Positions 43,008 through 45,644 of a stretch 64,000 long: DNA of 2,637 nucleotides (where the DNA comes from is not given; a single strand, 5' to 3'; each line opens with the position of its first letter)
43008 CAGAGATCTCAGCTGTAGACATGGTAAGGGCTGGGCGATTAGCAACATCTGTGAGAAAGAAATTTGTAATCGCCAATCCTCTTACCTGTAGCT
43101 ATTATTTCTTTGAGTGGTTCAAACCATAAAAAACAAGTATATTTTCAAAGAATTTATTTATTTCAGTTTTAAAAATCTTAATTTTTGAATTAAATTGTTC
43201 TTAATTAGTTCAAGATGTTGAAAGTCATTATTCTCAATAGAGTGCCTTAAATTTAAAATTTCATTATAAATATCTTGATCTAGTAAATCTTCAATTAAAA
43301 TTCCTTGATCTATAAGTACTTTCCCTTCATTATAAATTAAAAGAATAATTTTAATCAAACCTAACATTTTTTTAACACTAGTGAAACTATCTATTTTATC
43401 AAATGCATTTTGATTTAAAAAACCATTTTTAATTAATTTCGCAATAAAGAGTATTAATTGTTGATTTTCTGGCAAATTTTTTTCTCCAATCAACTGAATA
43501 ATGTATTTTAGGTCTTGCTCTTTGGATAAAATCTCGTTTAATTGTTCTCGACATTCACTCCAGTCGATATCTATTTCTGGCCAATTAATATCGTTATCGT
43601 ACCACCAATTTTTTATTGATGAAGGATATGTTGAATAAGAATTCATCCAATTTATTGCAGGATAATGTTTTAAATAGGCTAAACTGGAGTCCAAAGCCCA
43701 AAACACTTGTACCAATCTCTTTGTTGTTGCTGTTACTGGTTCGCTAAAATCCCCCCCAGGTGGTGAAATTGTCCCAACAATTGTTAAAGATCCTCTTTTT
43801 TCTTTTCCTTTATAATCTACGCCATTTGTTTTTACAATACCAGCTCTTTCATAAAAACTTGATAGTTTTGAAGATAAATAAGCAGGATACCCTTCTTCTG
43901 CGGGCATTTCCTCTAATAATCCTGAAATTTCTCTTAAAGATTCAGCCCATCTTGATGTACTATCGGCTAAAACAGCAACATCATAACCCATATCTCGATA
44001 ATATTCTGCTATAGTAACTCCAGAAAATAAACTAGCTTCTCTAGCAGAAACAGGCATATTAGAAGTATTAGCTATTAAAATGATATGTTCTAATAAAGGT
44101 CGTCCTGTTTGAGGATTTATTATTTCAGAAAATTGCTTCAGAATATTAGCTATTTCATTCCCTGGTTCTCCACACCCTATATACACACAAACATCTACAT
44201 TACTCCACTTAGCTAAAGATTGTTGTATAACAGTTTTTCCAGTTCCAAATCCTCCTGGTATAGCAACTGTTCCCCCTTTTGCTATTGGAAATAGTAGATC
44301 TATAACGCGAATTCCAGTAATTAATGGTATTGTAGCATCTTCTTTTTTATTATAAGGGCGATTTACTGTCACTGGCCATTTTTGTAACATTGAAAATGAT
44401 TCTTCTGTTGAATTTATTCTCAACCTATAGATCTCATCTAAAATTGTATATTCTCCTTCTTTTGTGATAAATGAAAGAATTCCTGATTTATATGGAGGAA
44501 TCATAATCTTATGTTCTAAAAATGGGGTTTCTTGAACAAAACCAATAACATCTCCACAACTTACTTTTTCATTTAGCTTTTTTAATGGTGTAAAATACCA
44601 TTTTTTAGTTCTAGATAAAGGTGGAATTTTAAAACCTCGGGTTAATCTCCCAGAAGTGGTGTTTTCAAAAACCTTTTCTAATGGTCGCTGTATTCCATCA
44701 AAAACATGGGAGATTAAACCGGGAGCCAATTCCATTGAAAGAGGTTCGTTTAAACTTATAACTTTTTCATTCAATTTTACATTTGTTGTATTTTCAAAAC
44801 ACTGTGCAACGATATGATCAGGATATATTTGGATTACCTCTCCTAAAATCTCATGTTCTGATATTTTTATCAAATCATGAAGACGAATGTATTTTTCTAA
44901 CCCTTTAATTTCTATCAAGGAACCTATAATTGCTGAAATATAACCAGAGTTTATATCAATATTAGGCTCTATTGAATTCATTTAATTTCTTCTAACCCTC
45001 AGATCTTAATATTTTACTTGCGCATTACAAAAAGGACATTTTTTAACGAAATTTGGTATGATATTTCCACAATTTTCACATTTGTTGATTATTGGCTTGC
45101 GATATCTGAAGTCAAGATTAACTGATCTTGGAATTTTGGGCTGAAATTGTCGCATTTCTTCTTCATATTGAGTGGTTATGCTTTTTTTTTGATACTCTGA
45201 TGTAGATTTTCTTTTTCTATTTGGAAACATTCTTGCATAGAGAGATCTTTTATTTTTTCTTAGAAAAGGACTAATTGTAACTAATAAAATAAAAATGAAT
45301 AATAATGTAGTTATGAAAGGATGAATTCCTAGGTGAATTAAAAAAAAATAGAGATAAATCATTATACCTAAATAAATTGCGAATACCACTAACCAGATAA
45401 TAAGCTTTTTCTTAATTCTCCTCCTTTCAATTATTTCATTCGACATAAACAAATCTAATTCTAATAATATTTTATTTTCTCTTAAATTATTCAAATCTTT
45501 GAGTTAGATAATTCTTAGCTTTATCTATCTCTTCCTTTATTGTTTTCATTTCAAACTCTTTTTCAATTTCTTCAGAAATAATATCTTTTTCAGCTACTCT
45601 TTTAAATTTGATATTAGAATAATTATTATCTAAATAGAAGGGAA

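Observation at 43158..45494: Second catalytic A-subunit paralog with GER changed to GEP, coupled to a membrane Zn-ribbon protein at the end of the ATPase operon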

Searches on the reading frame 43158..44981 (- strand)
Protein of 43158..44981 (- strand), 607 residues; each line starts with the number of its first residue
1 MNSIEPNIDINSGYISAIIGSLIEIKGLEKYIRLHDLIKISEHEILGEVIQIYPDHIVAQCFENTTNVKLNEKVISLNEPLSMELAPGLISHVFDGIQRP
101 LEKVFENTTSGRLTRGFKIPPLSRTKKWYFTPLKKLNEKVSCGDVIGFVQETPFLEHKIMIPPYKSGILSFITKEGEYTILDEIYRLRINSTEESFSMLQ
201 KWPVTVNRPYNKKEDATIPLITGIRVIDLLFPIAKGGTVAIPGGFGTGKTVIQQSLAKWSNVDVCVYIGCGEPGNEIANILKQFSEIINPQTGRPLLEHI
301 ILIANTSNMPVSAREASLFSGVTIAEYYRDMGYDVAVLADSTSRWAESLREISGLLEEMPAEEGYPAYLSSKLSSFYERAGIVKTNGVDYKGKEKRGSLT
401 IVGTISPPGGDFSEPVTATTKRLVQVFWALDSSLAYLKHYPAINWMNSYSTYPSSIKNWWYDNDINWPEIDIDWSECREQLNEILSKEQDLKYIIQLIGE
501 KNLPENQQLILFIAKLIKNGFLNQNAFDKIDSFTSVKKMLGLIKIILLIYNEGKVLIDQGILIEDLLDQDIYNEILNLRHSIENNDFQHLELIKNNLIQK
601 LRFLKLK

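Call 5: search_protein_families(library=pfam, proteins=[window:43158-44981:-], max_evalue=0.01)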
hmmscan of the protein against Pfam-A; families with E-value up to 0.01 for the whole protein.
window:43158-44981:- (607 aa): 4 families
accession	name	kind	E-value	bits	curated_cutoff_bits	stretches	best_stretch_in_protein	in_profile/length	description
PF00006.31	ATP-synt_ab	-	3.8e-72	242.8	29.5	1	223-450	1-213/213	ATP synthase alpha/beta family, nucleotide-binding domain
PF16886.11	ATP-synt_ab_Xtn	-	3.5e-26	91.2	25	1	119-204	1-87/88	ATPsynthase alpha/beta subunit barrel-sandwich domain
PF22919.1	ATP-synt_VA_C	-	1.3e-20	73.7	24.7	1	469-563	7-97/101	C-terminal domain of V and A type ATP synthase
PF02874.29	ATP-synt_ab_N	-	2.5e-06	28.3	20.9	1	15-77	1-68/69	ATP synthase alpha/beta family, beta-barrel domain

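Call 12: find_related_loci(query=window:43158-44981:-, collection=genome_contigs, flank=6000)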
Query window:43158-44981:- (607 aa) in genome_contigs; peptide patterns used: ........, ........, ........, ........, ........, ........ (x = any residue, [..] = any of these).
600 stretches matched a pattern (row limit reached: there are more); 598 encode a relative of the query (tblastn E <= 1e-3); the best 80 are kept; 80 distinct loci.
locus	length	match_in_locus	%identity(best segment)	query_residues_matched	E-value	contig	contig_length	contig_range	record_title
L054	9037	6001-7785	78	12-606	0e+0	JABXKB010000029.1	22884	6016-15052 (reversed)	MAG: Promethearchaeota archaeon isolate Hel_238_bin13 contig-145_3997, whole genome shotgun sequence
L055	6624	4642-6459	68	1-606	0e+0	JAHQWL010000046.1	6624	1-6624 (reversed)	MAG: Promethearchaeia archaeon isolate ABR06 NODE_2034_length_6624_cov_11, whole genome shotgun sequence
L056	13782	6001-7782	69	13-606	0e+0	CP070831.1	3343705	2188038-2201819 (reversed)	MAG: Promethearchaeota archaeon isolate bin108 chromosome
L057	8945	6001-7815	67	2-605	0e+0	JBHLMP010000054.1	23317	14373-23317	MAG: Promethearchaeota archaeon isolate DZ2M.348 DZ2M.348@6227, whole genome shotgun sequence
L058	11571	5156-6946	67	9-606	0e+0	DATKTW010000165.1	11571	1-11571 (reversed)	MAG TPA_asm: Candidatus Nanopelagicaceae bacterium isolate SMAG_U14091 k141_462103, whole genome shotgun sequence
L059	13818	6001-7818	64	2-606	0e+0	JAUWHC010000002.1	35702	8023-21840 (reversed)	MAG: Promethearchaeota archaeon isolate CSMAG_2258 CSMAG_2258_k141_419630_length_35702_cov_12.3484, whole genome shotgun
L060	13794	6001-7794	61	11-607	0e+0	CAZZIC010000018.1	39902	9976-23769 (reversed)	MAG TPA_asm: uncultured archaeon isolate binchicken_co8_354 genome assembly, contig: NODE_1058_length_39902_cov_15.20905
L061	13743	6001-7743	47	13-605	0e+0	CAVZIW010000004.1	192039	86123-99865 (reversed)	MAG: Candidatus Bathyarchaeota archaeon isolate MFD02416.bin.1.260 genome assembly, contig: contig_23142, whole genome s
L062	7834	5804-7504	47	12-591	0e+0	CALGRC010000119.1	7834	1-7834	MAG TPA_asm: uncultured Clostridia bacterium isolate SRR5024276_bin.21_CONCOCT_v1.1_MAG genome assembly, contig: ERZ5053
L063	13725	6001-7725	46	13-601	0e+0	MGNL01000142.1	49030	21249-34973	MAG: Chloroflexi bacterium RBG_16_51_16 RBG_16_scaffold_7010, whole genome shotgun sequence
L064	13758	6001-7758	47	13-598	0e+0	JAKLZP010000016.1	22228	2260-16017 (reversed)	MAG: Acidilobus sp. isolate CP.2016.15m.Bin.2 NODE_31_length_22228, whole genome shotgun sequence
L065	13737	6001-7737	47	13-605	0e+0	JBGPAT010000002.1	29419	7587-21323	MAG: Anaerolineae bacterium isolate OBJ_0618_130150_122 k141_5836002_length_29419_cov_12.6776, whole genome shotgun sequ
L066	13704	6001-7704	48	11-591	0e+0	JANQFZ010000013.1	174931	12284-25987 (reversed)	MAG: Vallitaleaceae bacterium isolate PL23b_bin.23 k99_53900, whole genome shotgun sequence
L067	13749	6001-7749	46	15-604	0e+0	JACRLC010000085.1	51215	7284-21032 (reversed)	MAG: Chloroflexi bacterium isolate NC_groundwater_1871_Pr3_B-0.1um_54_18 SR2-18-B1_coassembly_563131, whole genome shotg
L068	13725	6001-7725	46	13-601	0e+0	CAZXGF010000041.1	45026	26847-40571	MAG TPA_asm: uncultured Verrucomicrobiota bacterium isolate binchicken_co89_561 genome assembly, contig: NODE_1044_lengt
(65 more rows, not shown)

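Call 22: search_solved_structures(query=window:43158-44981:-, max_evalue=1e-50, show_alignments=2)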
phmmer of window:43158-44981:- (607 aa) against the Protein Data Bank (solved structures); distinct sequences matched with E-value up to 1e-50: 35.
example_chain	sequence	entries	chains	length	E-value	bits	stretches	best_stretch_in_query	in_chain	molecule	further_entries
3m4y_A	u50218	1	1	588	3.9e-181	606.8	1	13-580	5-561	V-type ATP synthase alpha chain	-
1vdz_A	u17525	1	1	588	7.5e-181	605.8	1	13-580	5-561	A-type ATPase subunit A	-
3sdz_A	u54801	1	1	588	1e-180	605.4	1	13-580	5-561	V-type ATP synthase alpha chain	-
3se0_A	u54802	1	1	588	3.7e-180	603.5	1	13-580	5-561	V-type ATP synthase alpha chain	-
3qia_A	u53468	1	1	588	5.1e-180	603.1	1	13-580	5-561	V-type ATP synthase alpha chain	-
3qjy_A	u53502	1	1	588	5.1e-180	603.1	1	13-580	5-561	V-type ATP synthase alpha chain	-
3i4l_A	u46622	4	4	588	9.7e-180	602.2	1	13-580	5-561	A-TYPE ATP SYNTHASE CATALYTIC SUBUNIT A | V-type ATP synthase alpha chain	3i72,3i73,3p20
3ikj_A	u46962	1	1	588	1.3e-179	601.7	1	13-580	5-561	V-type ATP synthase alpha chain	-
3nd9_A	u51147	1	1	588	4.8e-179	599.9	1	13-580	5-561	V-type ATP synthase alpha chain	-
3nd8_A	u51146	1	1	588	6.6e-179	599.4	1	13-580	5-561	V-type ATP synthase alpha chain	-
3qg1_A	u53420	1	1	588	6.6e-179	599.4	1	13-580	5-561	V-type ATP synthase alpha chain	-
3mfy_A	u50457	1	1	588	1.2e-178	598.5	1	13-580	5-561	V-type ATP synthase alpha chain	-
5x09_A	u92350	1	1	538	4.8e-172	576.8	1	60-580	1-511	V-type ATP synthase alpha chain,V-type ATP synthase alpha chain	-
3a5c_A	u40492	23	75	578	1.1e-168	565.7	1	13-583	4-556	V-type ATP synthase alpha chain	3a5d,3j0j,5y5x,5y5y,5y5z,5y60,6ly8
3w3a_A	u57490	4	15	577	1.1e-168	565.7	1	13-583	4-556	V-type ATP synthase alpha chain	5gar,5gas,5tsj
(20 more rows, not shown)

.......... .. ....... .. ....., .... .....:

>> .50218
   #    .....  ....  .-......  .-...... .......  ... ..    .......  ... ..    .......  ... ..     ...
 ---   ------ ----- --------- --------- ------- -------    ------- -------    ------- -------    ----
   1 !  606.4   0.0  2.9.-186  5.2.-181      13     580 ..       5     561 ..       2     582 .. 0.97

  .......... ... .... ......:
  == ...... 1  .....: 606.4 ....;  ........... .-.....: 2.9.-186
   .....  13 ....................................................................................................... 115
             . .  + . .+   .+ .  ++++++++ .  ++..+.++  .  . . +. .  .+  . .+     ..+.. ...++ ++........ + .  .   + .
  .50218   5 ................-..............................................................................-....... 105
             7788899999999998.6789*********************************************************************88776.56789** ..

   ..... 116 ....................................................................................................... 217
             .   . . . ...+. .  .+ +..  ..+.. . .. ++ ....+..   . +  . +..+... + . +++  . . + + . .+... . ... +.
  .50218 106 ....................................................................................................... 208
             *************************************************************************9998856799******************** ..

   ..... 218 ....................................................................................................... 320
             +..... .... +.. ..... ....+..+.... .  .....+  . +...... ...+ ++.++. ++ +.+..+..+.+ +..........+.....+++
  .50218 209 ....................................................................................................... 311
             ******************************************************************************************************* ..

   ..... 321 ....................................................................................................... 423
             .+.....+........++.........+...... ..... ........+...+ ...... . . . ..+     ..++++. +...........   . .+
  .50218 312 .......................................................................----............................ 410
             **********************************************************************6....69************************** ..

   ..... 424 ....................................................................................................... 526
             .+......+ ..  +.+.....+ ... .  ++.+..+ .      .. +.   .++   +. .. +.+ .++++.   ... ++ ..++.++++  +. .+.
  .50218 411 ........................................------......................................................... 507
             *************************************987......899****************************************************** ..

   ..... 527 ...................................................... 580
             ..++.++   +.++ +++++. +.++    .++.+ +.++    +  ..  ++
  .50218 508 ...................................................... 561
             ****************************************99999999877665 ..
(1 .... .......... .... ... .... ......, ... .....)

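Call 48: find_homologous_proteins(query=window:43158-44981:-, region=262-301, max_evalue=0.001)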
Query window:43158-44981:-, residues 262-301 (40 aa): 103 proteins with E <= 0.001 among 104 candidates.
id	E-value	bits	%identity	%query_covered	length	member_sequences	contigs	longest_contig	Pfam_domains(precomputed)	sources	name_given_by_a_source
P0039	1.3e-17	79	100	100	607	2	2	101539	PF16886.12,PF02874.30,PF00006.32,PF22919.2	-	-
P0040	4.9e-16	74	90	100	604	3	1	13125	PF16886.12,PF02874.30,PF00006.32,PF22919.2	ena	-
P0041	6.6e-16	74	90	100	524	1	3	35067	PF16886.12,PF00006.32,PF22919.2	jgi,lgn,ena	-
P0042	3.4e-14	68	90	100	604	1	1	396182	PF16886.12,PF00006.32,PF22919.2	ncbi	-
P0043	3.8e-14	68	88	100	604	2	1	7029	PF16886.12,PF00006.32,PF22919.2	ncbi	-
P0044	4.1e-14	68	88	100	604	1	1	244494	PF16886.12,PF00006.32,PF22919.2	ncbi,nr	ncbi:MAG: V-type ATP synthase subunit A [Promethearchaeota archaeon Loki_b32]|nr:MAG: V-type ATP syn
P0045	4.1e-14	68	88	100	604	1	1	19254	PF16886.12,PF00006.32,PF22919.2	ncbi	-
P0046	4.2e-14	68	88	100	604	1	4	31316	PF16886.12,PF00006.32,PF22919.2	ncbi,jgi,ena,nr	ncbi:MAG: V-type ATP synthase subunit A [Candidatus Lokiarchaeota archaeon]|nr:V-type ATP synthase s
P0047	4.3e-14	68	88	100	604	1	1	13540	PF16886.12,PF00006.32,PF22919.2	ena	-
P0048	4.3e-14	68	88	100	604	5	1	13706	PF16886.12,PF00006.32,PF22919.2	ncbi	-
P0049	5.8e-14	68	88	100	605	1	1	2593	PF16886.12,PF00006.32,PF22919.2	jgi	-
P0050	6.0e-14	68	85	100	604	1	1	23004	PF16886.12,PF00006.32,PF22919.2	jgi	-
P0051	1.6e-13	66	85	100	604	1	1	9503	PF16886.12,PF00006.32,PF22919.2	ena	-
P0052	1.7e-13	66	85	100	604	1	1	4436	PF16886.12,PF00006.32,PF22919.2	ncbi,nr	ncbi:MAG: V-type ATP synthase subunit A [Candidatus Lokiarchaeota archaeon]|nr:V-type ATP synthase s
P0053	4.3e-13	65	83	100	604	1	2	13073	PF16886.12,PF00006.32,PF22919.2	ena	-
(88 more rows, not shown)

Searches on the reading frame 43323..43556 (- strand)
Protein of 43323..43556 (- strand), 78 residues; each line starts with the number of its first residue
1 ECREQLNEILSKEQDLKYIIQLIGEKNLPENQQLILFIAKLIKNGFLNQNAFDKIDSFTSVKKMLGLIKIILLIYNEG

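Call 61: search_solved_structures(query=window:43323-43556:-, max_evalue=0.01, show_alignments=5)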
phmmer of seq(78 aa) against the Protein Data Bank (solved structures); distinct sequences matched with E-value up to 0.01: 35.
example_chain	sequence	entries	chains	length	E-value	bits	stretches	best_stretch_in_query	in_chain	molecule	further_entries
3gqb_A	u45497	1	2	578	2.4e-13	53.3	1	1-77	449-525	V-type ATP synthase alpha chain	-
3w3a_A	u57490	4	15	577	4.7e-13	52.4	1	1-77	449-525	V-type ATP synthase alpha chain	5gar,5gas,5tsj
3a5c_A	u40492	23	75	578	4.7e-13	52.4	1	1-77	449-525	V-type ATP synthase alpha chain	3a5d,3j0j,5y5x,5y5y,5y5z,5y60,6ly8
7vai_A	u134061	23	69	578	4.7e-13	52.4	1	1-77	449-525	V-type ATP synthase alpha chain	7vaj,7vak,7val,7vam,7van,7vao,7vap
7coq_A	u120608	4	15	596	8.1e-12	48.4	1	8-74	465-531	V-type sodium ATPase catalytic subunit A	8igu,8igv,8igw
3vr2_A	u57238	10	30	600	8.2e-12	48.4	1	8-74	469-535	V-type sodium ATPase catalytic subunit A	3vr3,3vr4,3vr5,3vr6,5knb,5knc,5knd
7dqc_A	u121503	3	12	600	8.3e-12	48.4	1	8-74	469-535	V-type sodium ATPase catalytic subunit A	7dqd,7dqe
5zea_A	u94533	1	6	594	1.3e-11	47.8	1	8-74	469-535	V-type sodium ATPase catalytic subunit A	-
5x09_A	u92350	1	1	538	8.1e-11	45.3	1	3-76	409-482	V-type ATP synthase alpha chain,V-type ATP synthase alpha chain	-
3qg1_A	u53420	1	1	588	8.7e-11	45.2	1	3-76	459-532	V-type ATP synthase alpha chain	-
3m4y_A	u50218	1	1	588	8.7e-11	45.2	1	3-76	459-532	V-type ATP synthase alpha chain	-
3qia_A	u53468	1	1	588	8.8e-11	45.2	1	3-76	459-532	V-type ATP synthase alpha chain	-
3qjy_A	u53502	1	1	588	8.8e-11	45.2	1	3-76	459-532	V-type ATP synthase alpha chain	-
1vdz_A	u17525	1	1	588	8.8e-11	45.2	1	3-76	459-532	A-type ATPase subunit A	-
3i4l_A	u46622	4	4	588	8.8e-11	45.2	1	3-76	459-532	A-TYPE ATP SYNTHASE CATALYTIC SUBUNIT A | V-type ATP synthase alpha chain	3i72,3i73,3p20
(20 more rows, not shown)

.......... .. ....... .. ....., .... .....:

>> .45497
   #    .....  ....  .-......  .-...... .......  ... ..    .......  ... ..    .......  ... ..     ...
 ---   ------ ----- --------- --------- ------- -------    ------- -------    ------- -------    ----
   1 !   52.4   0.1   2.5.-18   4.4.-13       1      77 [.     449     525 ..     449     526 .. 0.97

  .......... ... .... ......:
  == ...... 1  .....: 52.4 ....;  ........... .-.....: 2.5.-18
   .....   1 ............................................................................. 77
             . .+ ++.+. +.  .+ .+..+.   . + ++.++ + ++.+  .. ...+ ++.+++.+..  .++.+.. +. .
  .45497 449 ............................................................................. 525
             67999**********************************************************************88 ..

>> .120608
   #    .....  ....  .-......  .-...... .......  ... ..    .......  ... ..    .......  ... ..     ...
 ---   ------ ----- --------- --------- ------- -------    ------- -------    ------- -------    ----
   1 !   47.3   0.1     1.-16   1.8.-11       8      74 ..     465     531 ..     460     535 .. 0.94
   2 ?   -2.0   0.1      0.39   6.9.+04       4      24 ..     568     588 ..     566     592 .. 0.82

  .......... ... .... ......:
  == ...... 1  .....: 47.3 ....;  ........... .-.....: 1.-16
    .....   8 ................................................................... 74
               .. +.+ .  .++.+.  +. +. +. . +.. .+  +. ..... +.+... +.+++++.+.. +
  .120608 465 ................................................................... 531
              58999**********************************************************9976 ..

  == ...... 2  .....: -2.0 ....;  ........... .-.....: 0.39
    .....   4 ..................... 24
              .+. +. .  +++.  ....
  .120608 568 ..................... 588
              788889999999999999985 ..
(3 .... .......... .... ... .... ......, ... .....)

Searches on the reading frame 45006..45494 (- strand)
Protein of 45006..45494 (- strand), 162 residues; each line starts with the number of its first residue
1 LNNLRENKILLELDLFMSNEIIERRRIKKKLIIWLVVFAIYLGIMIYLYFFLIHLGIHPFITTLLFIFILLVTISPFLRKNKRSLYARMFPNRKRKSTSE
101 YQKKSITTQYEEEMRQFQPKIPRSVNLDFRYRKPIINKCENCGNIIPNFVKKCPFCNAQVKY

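Call 5: search_protein_families(library=pfam, proteins=[window:45006-45494:-], max_evalue=0.01)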
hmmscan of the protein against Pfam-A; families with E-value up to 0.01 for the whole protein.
window:45006-45494:- (162 aa): 0 families

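Call 38: find_homologous_proteins(query=window:45009-45446:-, max_evalue=0.001)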
Query seq(146 aa) (146 aa): 38 proteins with E <= 0.001 among 45 candidates.
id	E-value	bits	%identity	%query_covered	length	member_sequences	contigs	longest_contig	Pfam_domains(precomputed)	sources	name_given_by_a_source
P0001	5.6e-88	310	97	100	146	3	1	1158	-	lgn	-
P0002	3.0e-60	220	68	100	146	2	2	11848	-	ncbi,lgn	-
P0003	9.5e-58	212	67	100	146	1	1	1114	-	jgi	-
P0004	4.5e-51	191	62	99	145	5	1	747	-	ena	-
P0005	5.0e-48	181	58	100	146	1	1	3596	-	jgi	-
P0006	5.7e-48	181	58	99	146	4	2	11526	-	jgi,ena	-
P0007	5.9e-47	177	57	99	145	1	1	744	-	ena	-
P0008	2.6e-44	169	56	99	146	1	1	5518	-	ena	-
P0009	3.9e-44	168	56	99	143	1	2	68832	-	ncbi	ncbi:MAG: hypothetical protein V3V33_07260 [Candidatus Lokiarchaeia archaeon]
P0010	1.0e-43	167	56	99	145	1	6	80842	-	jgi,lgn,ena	-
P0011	2.1e-43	166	55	99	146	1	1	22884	-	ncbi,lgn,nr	ncbi:MAG: hypothetical protein HWN81_04670 [Candidatus Lokiarchaeota archaeon]|nr:hypothetical prote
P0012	2.1e-43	166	56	99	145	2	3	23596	-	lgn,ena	-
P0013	6.4e-43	164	56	99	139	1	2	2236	-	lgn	-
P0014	1.9e-41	159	51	99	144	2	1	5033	-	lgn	-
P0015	8.2e-41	157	52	89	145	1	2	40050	-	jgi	-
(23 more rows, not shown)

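Call 57: predict_structure(alignment_id=A1)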
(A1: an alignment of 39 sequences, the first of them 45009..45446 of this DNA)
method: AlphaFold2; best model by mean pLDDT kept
length: 146 residues; sequences in the alignment: 39
mean_pLDDT: 74.0   pTM: 0.37
mean pLDDT of the five models: 74.0, 72.3, 72.3, 72.2, 71.3
residues with pLDDT >= 90: 40; 70-90: 48; 50-70: 39; < 50: 19
segments of 3 or more residues with pLDDT < 50: 79-89, 97-99, 101-103
pLDDT, mean of each block of 10 residues (from residue 1): 69 89 93 92 92 90 71 63 48 49 55 61 82 82 75
secondary structure, 60 per line:
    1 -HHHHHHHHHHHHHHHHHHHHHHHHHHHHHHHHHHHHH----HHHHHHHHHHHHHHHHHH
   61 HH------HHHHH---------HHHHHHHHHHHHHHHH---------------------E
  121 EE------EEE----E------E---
elements in order: H2-38 H43-62 H69-73 H83-98 E120-122 E129-131

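Call 69: search_protein_families(library=pfam, alignment_id=A1, max_evalue=10)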
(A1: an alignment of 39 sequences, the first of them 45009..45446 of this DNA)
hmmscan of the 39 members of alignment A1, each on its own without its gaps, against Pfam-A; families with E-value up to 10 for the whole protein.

A. member 1, window:45009-45446:- (146 aa): 15 families
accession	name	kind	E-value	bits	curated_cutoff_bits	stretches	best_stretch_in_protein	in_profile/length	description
PF21349.2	RUBY_RBDX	-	0.01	15.7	26.5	1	122-143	2-25/30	Rubrerythrin, rubredoxin-like domain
PF01040.23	UbiA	-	0.017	14.8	34.2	1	13-73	185-244/250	UbiA prenyltransferase family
PF13240.11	Zn_Ribbon_1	-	0.025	14.8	25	1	122-143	1-22/23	zinc-ribbon domain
PF00487.30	FA_desaturase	-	0.028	14.6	29.7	1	6-58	127-178/253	Fatty acid desaturase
PF10571.15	UPF0547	-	0.032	14.8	29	1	122-140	2-20/26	Uncharacterised protein family UPF0547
PF16959.10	Collectrin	-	0.072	13.2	27.1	1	11-42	119-150/154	Renal amino acid transporter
PF06221.18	zf-C2HC5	-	0.082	13.4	25.8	1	120-143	17-43/54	Putative zinc finger motif, C2HC5-type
PF10146.14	zf-C4H2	-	0.098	13.6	34.5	1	79-143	164-228/240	Zinc finger-containing protein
PF13920.12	zf-C3HC4_3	-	0.13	12.5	27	1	123-145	26-47/49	Zinc finger, C3HC4 type (RING finger)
PF17032.10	Zn_ribbon_15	-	0.16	13.3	28.9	1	109-140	51-72/73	zinc-ribbon family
PF13829.11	DUF4191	-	0.31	10.8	30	1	12-73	22-81/219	Domain of unknown function (DUF4191)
PF16972.10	TipE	-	0.64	9.6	26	1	1-52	1-52/486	Na+ channel auxiliary subunit TipE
PF17848.7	Zn_ribbon_ACC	-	2.7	8.7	24.5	1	122-130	3-11/26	Acetyl-CoA carboxylase zinc finger domain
PF16118.10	DUF4834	-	4.6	8.7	27.8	0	45-100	4-56/99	Domain of unknown function (DUF4834)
PF04298.18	Zn_peptidase_2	-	5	7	27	1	3-55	112-160/218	Putative neutral zinc metallopeptidase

B. families by the number of members that match (of 39 scanned): 112 families (the first 25 are shown)
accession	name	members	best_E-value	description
PF13240.11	Zn_Ribbon_1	37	0.0011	zinc-ribbon domain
PF10571.15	UPF0547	37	0.0014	Uncharacterised protein family UPF0547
PF17032.10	Zn_ribbon_15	33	0.0048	zinc-ribbon family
PF21349.2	RUBY_RBDX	32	0.0041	Rubrerythrin, rubredoxin-like domain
PF06221.18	zf-C2HC5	32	0.016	Putative zinc finger motif, C2HC5-type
PF13920.12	zf-C3HC4_3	26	0.015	Zinc finger, C3HC4 type (RING finger)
PF01155.25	HypA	18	0.0031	Hydrogenase/urease nickel incorporation, metallochaperone, hypA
PF18073.7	Zn_ribbon_LapB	18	0.027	Rubredoxin metal binding domain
PF13829.11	DUF4191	15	0.0019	Domain of unknown function (DUF4191)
PF13567.11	DUF4131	13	0.0063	Domain of unknown function (DUF4131)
PF20990.2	DUF2207_C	13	0.012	Predicted membrane protein (DUF2207) C-terminal domain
PF06397.17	Desulfoferrod_N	13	0.046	Desulfoferrodoxin, N-terminal domain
PF07907.16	YibE_F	11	0.00083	YibE/F-like protein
PF00487.30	FA_desaturase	11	0.023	Fatty acid desaturase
PF12773.13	DZR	11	0.033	Double zinc ribbon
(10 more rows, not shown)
